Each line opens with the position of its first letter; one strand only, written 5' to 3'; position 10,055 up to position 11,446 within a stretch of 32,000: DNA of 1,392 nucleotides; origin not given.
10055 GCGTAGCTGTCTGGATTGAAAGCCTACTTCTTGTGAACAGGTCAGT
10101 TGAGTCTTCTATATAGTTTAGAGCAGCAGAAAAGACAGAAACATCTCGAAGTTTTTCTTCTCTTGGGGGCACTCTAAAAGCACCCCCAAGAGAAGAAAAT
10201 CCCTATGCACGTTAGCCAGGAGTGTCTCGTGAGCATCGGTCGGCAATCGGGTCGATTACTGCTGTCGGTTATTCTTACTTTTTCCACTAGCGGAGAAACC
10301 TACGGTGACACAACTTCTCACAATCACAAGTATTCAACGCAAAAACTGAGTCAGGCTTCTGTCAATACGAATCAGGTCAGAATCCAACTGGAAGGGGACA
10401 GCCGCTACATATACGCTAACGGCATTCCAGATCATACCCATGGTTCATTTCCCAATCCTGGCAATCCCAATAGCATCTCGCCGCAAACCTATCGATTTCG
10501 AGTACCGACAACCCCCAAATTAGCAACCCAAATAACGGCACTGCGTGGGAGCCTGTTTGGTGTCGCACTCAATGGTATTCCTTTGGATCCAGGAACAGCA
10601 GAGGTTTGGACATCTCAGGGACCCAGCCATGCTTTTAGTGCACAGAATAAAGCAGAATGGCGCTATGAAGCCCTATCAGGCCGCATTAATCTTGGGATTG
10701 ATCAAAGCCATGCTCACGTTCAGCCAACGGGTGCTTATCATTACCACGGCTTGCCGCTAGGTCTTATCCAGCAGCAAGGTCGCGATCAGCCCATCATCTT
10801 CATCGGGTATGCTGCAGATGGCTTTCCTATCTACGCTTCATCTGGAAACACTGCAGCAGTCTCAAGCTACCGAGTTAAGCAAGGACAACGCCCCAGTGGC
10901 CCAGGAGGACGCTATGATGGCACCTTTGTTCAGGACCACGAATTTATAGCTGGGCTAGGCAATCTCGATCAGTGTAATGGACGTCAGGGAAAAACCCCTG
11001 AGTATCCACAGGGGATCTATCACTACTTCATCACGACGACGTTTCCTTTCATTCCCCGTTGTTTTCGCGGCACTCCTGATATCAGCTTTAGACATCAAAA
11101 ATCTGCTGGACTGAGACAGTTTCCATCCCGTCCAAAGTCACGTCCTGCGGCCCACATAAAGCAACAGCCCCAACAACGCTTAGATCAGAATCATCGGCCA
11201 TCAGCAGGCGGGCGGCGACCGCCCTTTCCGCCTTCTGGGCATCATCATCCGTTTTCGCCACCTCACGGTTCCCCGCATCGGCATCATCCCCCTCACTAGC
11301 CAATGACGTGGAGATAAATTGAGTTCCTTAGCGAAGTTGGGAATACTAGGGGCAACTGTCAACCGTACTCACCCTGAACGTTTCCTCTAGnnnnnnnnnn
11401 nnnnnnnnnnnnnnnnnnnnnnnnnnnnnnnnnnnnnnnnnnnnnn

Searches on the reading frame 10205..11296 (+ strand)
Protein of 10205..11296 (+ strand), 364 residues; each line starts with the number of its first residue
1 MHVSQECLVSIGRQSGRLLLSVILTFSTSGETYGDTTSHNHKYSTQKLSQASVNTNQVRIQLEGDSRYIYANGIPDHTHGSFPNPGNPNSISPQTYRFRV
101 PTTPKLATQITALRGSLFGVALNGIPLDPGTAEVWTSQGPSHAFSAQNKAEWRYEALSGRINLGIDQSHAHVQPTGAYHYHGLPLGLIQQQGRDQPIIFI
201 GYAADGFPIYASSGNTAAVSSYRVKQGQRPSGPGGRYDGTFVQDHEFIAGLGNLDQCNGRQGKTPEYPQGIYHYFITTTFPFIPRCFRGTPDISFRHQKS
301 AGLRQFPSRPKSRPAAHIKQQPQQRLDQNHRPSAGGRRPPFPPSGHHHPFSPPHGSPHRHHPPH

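Call 66: search_protein_families(library=pfam, proteins=[window:10205-11296:+], max_evalue=0.00001)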
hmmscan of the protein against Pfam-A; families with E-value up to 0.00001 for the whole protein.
window:10205-11296:+ (364 aa): 1 family
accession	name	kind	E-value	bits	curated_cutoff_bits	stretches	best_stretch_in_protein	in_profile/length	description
PF14240.11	YHYH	-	3.3e-63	213.6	25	1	98-289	2-193/193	YHYH protein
